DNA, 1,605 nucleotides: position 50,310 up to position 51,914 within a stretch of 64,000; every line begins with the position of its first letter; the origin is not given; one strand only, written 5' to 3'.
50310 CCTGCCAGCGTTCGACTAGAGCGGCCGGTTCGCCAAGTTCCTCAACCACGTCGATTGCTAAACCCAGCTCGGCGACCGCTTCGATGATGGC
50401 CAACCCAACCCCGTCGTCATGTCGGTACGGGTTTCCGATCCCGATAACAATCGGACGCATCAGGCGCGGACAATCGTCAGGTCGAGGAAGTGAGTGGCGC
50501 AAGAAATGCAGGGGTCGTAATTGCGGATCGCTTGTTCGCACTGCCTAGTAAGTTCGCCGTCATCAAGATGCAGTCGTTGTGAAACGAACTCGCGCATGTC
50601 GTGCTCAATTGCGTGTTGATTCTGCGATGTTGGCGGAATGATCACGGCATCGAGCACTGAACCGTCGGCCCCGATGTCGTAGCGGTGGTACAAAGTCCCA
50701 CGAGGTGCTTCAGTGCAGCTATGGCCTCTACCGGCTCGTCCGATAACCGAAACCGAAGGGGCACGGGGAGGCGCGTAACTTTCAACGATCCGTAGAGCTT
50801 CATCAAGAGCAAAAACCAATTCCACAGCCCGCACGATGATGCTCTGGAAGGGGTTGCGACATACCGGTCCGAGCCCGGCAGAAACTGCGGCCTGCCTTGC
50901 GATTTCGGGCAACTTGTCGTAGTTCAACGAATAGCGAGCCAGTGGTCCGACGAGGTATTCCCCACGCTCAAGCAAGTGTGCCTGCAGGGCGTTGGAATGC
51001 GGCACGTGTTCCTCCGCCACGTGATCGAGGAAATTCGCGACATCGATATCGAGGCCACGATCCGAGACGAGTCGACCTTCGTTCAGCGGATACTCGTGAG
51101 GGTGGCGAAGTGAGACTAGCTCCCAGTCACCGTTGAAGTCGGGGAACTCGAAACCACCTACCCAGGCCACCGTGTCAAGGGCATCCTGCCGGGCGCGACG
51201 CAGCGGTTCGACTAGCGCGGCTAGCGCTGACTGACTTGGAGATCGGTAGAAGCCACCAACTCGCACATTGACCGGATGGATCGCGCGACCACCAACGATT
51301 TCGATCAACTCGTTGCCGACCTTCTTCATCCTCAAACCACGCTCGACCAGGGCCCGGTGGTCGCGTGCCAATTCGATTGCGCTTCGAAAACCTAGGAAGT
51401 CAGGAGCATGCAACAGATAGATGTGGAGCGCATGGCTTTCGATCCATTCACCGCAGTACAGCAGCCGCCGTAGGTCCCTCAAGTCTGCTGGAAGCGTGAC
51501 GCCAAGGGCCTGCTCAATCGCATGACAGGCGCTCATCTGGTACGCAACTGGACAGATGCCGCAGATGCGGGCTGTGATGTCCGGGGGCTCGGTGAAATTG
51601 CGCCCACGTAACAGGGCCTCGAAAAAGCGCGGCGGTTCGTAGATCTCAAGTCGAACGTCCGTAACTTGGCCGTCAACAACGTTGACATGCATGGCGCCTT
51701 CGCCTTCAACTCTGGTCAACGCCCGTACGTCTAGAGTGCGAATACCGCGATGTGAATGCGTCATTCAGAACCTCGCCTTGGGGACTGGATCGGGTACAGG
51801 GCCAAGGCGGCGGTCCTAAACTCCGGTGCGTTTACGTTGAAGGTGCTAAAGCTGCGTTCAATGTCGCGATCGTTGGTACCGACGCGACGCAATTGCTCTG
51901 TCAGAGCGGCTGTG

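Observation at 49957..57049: Group-3b-type NiFe hydrogenase operon lies head-to-tail behind crotonyl-CoA carboxylase/reductase and an acyl-CoA epimerase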

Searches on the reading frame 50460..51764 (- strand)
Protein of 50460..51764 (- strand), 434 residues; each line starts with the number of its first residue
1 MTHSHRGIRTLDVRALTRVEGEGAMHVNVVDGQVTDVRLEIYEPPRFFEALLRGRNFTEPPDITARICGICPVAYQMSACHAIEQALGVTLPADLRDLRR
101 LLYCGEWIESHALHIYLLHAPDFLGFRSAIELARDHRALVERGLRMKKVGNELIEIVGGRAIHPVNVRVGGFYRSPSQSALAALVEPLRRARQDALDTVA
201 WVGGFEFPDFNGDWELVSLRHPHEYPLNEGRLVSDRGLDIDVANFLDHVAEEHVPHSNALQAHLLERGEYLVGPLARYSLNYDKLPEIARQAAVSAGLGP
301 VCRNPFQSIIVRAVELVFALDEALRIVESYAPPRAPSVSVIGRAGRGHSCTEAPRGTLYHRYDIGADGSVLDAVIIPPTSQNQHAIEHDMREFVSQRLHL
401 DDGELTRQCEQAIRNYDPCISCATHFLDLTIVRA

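Call 3: search_protein_families(library=pfam, proteins=[window:50460-51764:-])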
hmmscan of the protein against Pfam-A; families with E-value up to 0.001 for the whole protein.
window:50460-51764:- (434 aa): 1 family
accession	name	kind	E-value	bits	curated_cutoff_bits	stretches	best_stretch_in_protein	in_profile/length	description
PF00374.24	NiFeSe_Hases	-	3.7e-24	86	25.8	2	46-132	1-87/508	Nickel-dependent hydrogenase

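Call 4: search_protein_families(library=ncbifam, proteins=[window:50460-51764:-])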
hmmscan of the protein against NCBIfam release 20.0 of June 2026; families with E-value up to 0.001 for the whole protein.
window:50460-51764:- (434 aa): 10 families
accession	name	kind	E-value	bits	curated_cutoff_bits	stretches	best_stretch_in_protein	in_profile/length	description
NF040828.1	sulfhyd_ShyA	equivalog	3.3e-78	263.4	700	1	11-427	3-413/415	NAD(P)-dependent hydrogenase/sulfhydrogenase 2 subunit alpha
NF040832.1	sulfhyd_HydA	equivalog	2.8e-66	224.4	880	1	13-427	7-424/426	NADPH-dependent hydrogenase/sulfhydrogenase 1 subunit alpha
TIGR03295.1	frhA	equivalog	2.1e-42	145.5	392.5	1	11-427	5-397/412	coenzyme F420 hydrogenase subunit alpha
NF041785.2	VhuA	equivalog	1.7e-35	122.4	800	2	13-186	6-186/418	F420-non-reducing hydrogenase Vhu subunit A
NF033181.1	NiFeSe_hydrog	equivalog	1.9e-34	119.4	600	2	13-126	6-118/507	nickel-dependent hydrogenase large subunit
NF045518.1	H2_NiFeSe_large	exception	3e-33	115.4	780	2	12-190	5-197/485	NiFeSe hydrogenase large subunit HysA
NF007550.0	PRK10170.1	equivalog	2e-15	56.3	1101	1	9-130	17-138/597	Ni/Fe-hydrogenase large subunit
NF007778.0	PRK10467.1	equivalog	1.5e-14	53.2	969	1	13-132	7-125/567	hydrogenase 2 large subunit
NF041786.2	VhuU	equivalog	2.5e-05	24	70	1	411-428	13-30/45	F420-non-reducing hydrogenase selenoprotein subunit VhuU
TIGR01962.1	NuoD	equivalog_domain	0.00084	18.3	459.35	0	33-191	28-174/386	NADH dehydrogenase (quinone) subunit D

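Call 6: find_homologous_proteins(query=window:50460-51764:-, max_evalue=1e-20)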
Query window:50460-51764:- (434 aa): 8000 proteins with E <= 1e-20 among 8000 candidates; the best 120 are listed.
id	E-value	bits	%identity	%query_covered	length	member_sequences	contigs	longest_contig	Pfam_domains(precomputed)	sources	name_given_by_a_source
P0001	3.0e-293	990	100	100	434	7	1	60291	PF00374.25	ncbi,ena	-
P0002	1.1e-224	764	77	100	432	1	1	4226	PF00374.25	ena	-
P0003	5.4e-201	686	68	100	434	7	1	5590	PF00374.25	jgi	jgi:coenzyme F420-reducing hydrogenase alpha subunit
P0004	2.3e-199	681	69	100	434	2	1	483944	PF00374.25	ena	-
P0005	1.5e-197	675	69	98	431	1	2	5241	PF00374.25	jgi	jgi:coenzyme F420-reducing hydrogenase alpha subunit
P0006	3.7e-197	674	69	98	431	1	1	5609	PF00374.25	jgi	jgi:sulfhydrogenase subunit alpha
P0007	4.6e-197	673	68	100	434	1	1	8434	PF00374.25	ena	-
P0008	4.7e-197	673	68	100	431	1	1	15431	PF00374.25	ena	-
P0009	4.8e-197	673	68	100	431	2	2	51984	PF00374.25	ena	-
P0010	5.0e-197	673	68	100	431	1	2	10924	PF00374.25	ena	-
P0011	5.1e-197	673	69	98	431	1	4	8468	PF00374.25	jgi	jgi:coenzyme F420-reducing hydrogenase alpha subunit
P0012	5.3e-197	673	68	98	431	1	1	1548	PF00374.25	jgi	jgi:coenzyme F420-reducing hydrogenase alpha subunit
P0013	6.2e-197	673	67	100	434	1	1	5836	PF00374.25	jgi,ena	-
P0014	6.9e-197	673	69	98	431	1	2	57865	PF00374.25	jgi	jgi:sulfhydrogenase subunit alpha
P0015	6.9e-197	673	68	98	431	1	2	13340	PF00374.25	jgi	jgi:coenzyme F420-reducing hydrogenase alpha subunit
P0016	9.3e-197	672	68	98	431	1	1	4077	PF00374.25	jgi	jgi:coenzyme F420-reducing hydrogenase alpha subunit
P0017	9.9e-197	672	68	100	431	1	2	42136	PF00374.25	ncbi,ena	-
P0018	1.4e-196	672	68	98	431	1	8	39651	PF00374.25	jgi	jgi:coenzyme F420-reducing hydrogenase alpha subunit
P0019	1.8e-196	671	68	100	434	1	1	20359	PF00374.25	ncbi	-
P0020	2.9e-196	671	69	100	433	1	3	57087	PF00374.25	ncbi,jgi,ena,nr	ncbi:MAG TPA: nickel-dependent hydrogenase large subunit [Candidatus Dormibacteraeota bacterium]|nr:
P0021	3.3e-196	671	68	98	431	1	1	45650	PF00374.25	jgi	jgi:sulfhydrogenase subunit alpha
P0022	3.5e-196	671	68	98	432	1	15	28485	PF00374.25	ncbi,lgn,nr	ncbi:MAG: Ni/Fe hydrogenase subunit alpha [Candidatus Brocadiae bacterium]|nr:Ni/Fe hydrogenase subu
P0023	4.9e-196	670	70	100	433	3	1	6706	PF00374.25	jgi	jgi:sulfhydrogenase subunit alpha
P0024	9.7e-196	669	68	100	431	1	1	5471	PF00374.25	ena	-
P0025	1.2e-195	669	69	100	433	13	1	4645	PF00374.25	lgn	-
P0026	2.3e-195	668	69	97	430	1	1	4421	PF00374.25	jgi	jgi:coenzyme F420-reducing hydrogenase alpha subunit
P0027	2.7e-195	668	66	100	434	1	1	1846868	PF00374.25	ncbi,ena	-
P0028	4.3e-195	667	68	99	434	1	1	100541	PF00374.25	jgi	jgi:sulfhydrogenase subunit alpha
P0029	6.3e-195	666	68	100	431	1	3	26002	PF00374.25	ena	-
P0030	8.6e-195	666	69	98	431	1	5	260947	PF00374.25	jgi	jgi:coenzyme F420-reducing hydrogenase alpha subunit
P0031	2.2e-194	665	68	98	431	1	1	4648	PF00374.25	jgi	jgi:coenzyme F420-reducing hydrogenase alpha subunit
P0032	2.3e-194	665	66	100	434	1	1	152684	PF00374.25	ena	-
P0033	3.2e-194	664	68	99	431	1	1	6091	PF00374.25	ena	-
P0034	3.4e-194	664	68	98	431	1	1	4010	PF00374.25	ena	-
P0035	6.9e-194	663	68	99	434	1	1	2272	PF00374.25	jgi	jgi:sulfhydrogenase subunit alpha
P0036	7.5e-194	663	66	100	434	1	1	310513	PF00374.25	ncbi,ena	-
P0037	9.3e-194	663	67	100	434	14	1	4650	PF00374.25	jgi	-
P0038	1.6e-193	662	67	99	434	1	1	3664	PF00374.25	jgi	jgi:coenzyme F420-reducing hydrogenase alpha subunit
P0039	1.8e-193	662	67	100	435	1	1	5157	PF00374.25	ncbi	-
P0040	1.9e-193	662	66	100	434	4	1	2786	PF00374.25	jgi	jgi:coenzyme F420-reducing hydrogenase alpha subunit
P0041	3.8e-193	661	68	98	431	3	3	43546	PF00374.25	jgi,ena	jgi:coenzyme F420-reducing hydrogenase alpha subunit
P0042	4.6e-193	660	67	98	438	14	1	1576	PF00374.25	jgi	-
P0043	5.4e-193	660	66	100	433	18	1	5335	PF00374.25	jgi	jgi:coenzyme F420-reducing hydrogenase alpha subunit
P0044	6.1e-193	660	66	100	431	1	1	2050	PF00374.25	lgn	-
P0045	6.2e-193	660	70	99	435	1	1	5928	PF00374.25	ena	-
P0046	6.2e-193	660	67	100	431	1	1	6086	PF00374.25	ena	-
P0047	7.3e-193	660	66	100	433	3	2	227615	PF00374.25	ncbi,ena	-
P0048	1.0e-192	659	68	98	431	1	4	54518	PF00374.25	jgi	jgi:coenzyme F420-reducing hydrogenase alpha subunit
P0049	1.3e-192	659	67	100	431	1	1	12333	PF00374.25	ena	-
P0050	1.4e-192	659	70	99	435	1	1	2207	PF00374.25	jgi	-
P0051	1.4e-192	659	67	100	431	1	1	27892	PF00374.25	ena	-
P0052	1.5e-192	659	66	100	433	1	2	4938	PF00374.25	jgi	jgi:sulfhydrogenase subunit alpha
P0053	1.5e-192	659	68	100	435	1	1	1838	PF00374.25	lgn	-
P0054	1.5e-192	659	67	100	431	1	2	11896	PF00374.25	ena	-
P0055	1.5e-192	659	68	98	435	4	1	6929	PF00374.25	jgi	jgi:sulfhydrogenase subunit alpha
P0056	1.7e-192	658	67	100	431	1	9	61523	PF00374.25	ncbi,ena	-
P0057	1.7e-192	658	67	100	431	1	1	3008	PF00374.25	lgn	-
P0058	1.8e-192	658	67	100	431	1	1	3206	PF00374.25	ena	-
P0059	2.0e-192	658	67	100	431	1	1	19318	PF00374.25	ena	-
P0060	2.0e-192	658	67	98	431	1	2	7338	PF00374.25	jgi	jgi:coenzyme F420-reducing hydrogenase alpha subunit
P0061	2.0e-192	658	66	100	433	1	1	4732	PF00374.25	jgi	jgi:sulfhydrogenase subunit alpha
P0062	2.3e-192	658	67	98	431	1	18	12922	PF00374.25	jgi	jgi:sulfhydrogenase subunit alpha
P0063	2.4e-192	658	67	98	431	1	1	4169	PF00374.25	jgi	jgi:coenzyme F420-reducing hydrogenase alpha subunit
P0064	2.7e-192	658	66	98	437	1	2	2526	PF00374.25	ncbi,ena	-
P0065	2.7e-192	658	66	100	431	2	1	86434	PF00374.25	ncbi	-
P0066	2.7e-192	658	67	100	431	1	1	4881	PF00374.25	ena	-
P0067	3.0e-192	658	67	100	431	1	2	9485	PF00374.25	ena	-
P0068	3.0e-192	658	67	100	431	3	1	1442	PF00374.25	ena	-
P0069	3.2e-192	657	67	100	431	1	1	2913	PF00374.25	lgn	-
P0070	3.4e-192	657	66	100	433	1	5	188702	PF00374.25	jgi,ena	jgi:coenzyme F420-reducing hydrogenase alpha subunit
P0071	3.5e-192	657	67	100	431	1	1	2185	PF00374.25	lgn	-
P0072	3.5e-192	657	66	100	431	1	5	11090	PF00374.25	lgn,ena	-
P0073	3.6e-192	657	67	100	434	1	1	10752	PF00374.25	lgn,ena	-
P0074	3.6e-192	657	66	100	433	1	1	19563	PF00374.25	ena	-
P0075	3.9e-192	657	66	100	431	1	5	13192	PF00374.25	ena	-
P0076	3.9e-192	657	67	98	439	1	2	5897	PF00374.25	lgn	-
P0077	4.1e-192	657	66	100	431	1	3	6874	PF00374.25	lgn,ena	-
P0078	4.4e-192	657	67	98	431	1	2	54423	PF00374.25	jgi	jgi:coenzyme F420-reducing hydrogenase alpha subunit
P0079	4.5e-192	657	66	100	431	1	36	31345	PF00374.25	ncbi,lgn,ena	-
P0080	4.7e-192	657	66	100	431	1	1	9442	PF00374.25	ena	-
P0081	5.1e-192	657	66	100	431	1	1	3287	PF00374.25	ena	-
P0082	5.6e-192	657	67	98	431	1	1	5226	PF00374.25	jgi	jgi:coenzyme F420-reducing hydrogenase alpha subunit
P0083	6.2e-192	657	67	98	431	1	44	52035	PF00374.25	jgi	jgi:coenzyme F420-reducing hydrogenase alpha subunit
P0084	6.8e-192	656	67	100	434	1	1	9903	PF00374.25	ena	-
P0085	6.8e-192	656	67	100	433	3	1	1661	PF00374.25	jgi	jgi:sulfhydrogenase subunit alpha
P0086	7.4e-192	656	66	100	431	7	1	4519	PF00374.25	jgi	jgi:coenzyme F420-reducing hydrogenase alpha subunit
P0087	7.5e-192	656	66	100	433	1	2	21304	PF00374.25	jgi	jgi:sulfhydrogenase subunit alpha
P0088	7.7e-192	656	66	100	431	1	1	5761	PF00374.25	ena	-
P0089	7.8e-192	656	67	100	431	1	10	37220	PF00374.25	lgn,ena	-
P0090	8.3e-192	656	66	100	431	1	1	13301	PF00374.25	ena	-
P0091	8.4e-192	656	66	100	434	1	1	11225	PF00374.25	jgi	jgi:sulfhydrogenase subunit alpha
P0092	9.5e-192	656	66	100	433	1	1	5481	PF00374.25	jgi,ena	jgi:sulfhydrogenase subunit alpha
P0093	1.0e-191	656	67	100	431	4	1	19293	PF00374.25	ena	-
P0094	1.0e-191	656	67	100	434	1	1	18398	PF00374.25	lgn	-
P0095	1.1e-191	656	67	98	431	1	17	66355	PF00374.25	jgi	jgi:sulfhydrogenase subunit alpha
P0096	1.2e-191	656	66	100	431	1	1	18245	PF00374.25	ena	-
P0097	1.2e-191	656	67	98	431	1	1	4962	PF00374.25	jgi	jgi:coenzyme F420-reducing hydrogenase alpha subunit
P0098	1.3e-191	655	65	100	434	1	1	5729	PF00374.25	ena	-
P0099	1.4e-191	655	67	100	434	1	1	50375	PF00374.25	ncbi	-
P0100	1.5e-191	655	67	99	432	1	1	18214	PF00374.25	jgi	jgi:coenzyme F420-reducing hydrogenase alpha subunit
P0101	1.6e-191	655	67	100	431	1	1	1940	PF00374.25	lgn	-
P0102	1.7e-191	655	66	100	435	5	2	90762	PF00374.25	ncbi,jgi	ncbi:MAG: nickel-dependent hydrogenase large subunit [Acidimicrobiales bacterium]|jgi:coenzyme F420-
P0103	1.8e-191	655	70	99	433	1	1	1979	PF00374.25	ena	-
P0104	1.9e-191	655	66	100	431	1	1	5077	PF00374.25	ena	-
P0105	1.9e-191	655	68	97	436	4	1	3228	PF00374.25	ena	-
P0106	1.9e-191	655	66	100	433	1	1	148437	PF00374.25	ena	-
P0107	1.9e-191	655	67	98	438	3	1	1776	PF00374.25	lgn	-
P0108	2.0e-191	655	66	100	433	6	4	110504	PF00374.25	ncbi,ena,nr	ncbi:MAG TPA: Ni/Fe hydrogenase subunit alpha [Candidatus Saccharimonadales bacterium]|nr:Ni/Fe hydr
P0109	2.2e-191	655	66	100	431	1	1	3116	PF00374.25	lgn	-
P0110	2.3e-191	655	66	100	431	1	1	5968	PF00374.25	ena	-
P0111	2.4e-191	655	68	100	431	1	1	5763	PF00374.25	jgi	-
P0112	2.5e-191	655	66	100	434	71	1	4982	PF00374.25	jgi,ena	-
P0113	2.8e-191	654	67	98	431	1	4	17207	PF00374.25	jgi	jgi:coenzyme F420-reducing hydrogenase alpha subunit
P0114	2.8e-191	654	67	100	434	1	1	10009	PF00374.25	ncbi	-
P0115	2.9e-191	654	66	100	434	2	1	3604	PF00374.25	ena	-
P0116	3.0e-191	654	67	98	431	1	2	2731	PF00374.25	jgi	jgi:coenzyme F420-reducing hydrogenase alpha subunit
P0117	3.1e-191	654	66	100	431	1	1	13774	PF00374.25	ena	-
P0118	3.2e-191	654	68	99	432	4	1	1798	PF00374.25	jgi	jgi:sulfhydrogenase subunit alpha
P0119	3.2e-191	654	65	100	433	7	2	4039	PF00374.25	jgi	jgi:sulfhydrogenase subunit alpha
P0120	3.8e-191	654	66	100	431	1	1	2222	PF00374.25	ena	-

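Call 7: find_encoding_contigs(protein=P0001, flank=10000, max_places=4)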
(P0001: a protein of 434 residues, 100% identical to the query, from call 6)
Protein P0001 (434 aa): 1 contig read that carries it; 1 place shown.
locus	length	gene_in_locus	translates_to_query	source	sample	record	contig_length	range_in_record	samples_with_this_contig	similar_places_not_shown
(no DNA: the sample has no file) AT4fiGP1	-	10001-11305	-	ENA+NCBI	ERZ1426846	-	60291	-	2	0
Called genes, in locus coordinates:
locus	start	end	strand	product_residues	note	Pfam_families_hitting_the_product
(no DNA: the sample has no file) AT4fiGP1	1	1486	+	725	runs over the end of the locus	PF22019:GlgB_N, PF02922:CBM_48, PF00128:Alpha-amylase (weak), PF02806:Alpha-amylase_C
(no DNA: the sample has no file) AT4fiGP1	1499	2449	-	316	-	PF00085:Thioredoxin, PF14561:TPR_20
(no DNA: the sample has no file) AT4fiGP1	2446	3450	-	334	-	PF03308:MeaB, PF01656:CbiA (faint)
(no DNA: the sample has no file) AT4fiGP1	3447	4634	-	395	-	PF00108:Thiolase_N, PF02803:Thiolase_C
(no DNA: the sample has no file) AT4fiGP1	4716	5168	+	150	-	PF00903:Glyoxalase, PF13468:Glyoxalase_3, PF13669:Glyoxalase_4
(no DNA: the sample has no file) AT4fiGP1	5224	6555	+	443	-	PF08240:ADH_N, PF00107:ADH_zinc_N, PF13602:ADH_zinc_N_2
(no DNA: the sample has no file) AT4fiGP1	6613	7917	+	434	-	PF12838:Fer4_7 (faint), PF13183:Fer4_8 (faint), PF13534:Fer4_17 (faint), PF13187:Fer4_9 (faint), PF25160:LdpA_Fe-S-bd (faint), PF00037:Fer4 (faint), PF17179:Fer4_22, PF13746:Fer4_18 (weak), +3 more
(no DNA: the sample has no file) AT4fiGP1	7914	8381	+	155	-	PF00027:cNMP_binding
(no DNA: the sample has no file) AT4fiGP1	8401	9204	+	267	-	PF00175:NAD_binding_1, PF10418:DHODB_Fe-S_bind (weak)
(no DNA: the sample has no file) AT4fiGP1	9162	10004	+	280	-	PF01058:Oxidored_q6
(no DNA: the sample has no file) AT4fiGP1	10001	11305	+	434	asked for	PF00374:NiFeSe_Hases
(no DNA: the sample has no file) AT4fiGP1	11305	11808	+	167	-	PF01750:HycI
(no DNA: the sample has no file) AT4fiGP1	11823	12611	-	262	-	PF00561:Abhydrolase_1, PF03096:Ndr (weak), PF12697:Abhydrolase_6, PF12146:Hydrolase_4 (weak)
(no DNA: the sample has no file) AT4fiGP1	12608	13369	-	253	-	PF00106:adh_short, PF13561:adh_short_C2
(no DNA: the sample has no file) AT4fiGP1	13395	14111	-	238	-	-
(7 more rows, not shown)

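Call 8: find_encoding_contigs(protein=P0002, flank=10000, max_places=4)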
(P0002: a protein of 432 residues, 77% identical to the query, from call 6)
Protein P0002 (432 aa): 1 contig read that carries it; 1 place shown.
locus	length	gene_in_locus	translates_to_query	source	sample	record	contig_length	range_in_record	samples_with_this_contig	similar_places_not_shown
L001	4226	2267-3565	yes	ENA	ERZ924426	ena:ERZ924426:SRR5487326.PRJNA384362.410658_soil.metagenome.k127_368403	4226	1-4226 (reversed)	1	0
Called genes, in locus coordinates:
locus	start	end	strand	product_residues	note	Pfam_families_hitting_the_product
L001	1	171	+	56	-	?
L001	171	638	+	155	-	PF00027:cNMP_binding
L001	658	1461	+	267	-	PF00175:NAD_binding_1, PF10418:DHODB_Fe-S_bind (weak)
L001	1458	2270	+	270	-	PF01058:Oxidored_q6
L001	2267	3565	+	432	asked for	PF00374:NiFeSe_Hases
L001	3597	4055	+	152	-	PF01750:HycI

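Call 14: find_related_loci(query=A1, collection=genome_contigs, flank=10000)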
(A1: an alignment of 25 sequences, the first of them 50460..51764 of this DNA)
Query A1 (434 aa) in genome_contigs; peptide patterns used: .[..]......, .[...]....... (x = any residue, [..] = any of these).
600 stretches matched a pattern (row limit reached: there are more); 597 encode a relative of the query (tblastn E <= 1e-3); the best 80 are kept; 80 distinct loci.
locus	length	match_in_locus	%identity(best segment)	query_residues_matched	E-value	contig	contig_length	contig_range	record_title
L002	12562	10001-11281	68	7-433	0e+0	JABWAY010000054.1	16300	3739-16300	MAG: Candidatus Brocadiia bacterium isolate MAG_16 scaffold_3899, whole genome shotgun sequence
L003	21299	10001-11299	66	1-434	0e+0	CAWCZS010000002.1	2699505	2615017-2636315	MAG: Candidatus Dormibacteraeota bacterium isolate MFD01716.bin.2.17 genome assembly, contig: contig_18889, whole genome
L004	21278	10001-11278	67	8-433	0e+0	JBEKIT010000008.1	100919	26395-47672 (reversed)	MAG: Candidatus Dormibacteria bacterium isolate SPRUCE 306 SPRUCE_306_8, whole genome shotgun sequence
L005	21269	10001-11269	65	9-431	0e+0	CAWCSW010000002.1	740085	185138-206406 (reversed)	MAG: uncultured Verrucomicrobiae bacterium isolate MFD05442.bin.2.226 genome assembly, contig: contig_12283, whole genom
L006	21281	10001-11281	66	8-433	0e+0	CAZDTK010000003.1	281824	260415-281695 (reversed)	MAG TPA_asm: uncultured Actinomycetes bacterium isolate binchicken_co3_340 genome assembly, contig: NODE_32_length_28182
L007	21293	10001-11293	67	4-434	0e+0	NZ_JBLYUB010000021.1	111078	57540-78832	Planosporangium sp. 12N6 NODE_21_length_111078_cov_29.927058, whole genome shotgun sequence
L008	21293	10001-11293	62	4-434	0e+0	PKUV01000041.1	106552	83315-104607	MAG: Acidobacteriaceae bacterium isolate palsa_296 73.20120500_P39.11_contig_1175, whole genome shotgun sequence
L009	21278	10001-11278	66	9-434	0e+0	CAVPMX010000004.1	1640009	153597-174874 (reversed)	MAG: uncultured Actinomycetes bacterium isolate MFD09964.bin.2.241 genome assembly, contig: contig_4523, whole genome sh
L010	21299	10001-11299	68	1-433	0e+0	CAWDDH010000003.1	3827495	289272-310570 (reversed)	MAG: uncultured Acidimicrobiia bacterium isolate MFD05684.bin.2.64 genome assembly, contig: contig_15983, whole genome s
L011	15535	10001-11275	63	9-433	0e+0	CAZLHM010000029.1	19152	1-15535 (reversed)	MAG TPA_asm: uncultured Candidatus Bathyarchaeia archaeon isolate SRP231805_co2_24 genome assembly, contig: NODE_1570_le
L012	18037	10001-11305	63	1-433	0e+0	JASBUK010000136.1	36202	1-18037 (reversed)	MAG: Trueperaceae bacterium isolate BWSM_7 k141_718150, whole genome shotgun sequence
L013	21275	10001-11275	62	9-433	0e+0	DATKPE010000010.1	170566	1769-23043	MAG TPA_asm: Bacteroidota bacterium isolate SMAG_U14783 k141_1190580, whole genome shotgun sequence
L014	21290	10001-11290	62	4-433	0e+0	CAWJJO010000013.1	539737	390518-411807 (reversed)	MAG: uncultured bacterium isolate MFD05674.bin.2.88 genome assembly, contig: contig_48941, whole genome shotgun sequence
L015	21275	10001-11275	63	9-433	0e+0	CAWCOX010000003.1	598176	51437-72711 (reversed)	MAG: uncultured delta proteobacterium isolate MFD09286.bin.4.273 genome assembly, contig: contig_20339, whole genome sho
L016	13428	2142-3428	62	6-434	0e+0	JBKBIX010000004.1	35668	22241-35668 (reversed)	MAG: Candidatus Bipolaricaulia bacterium isolate 21I_052.bin.33 NODE_4_length_35668_cov_27.810064, whole genome shotgun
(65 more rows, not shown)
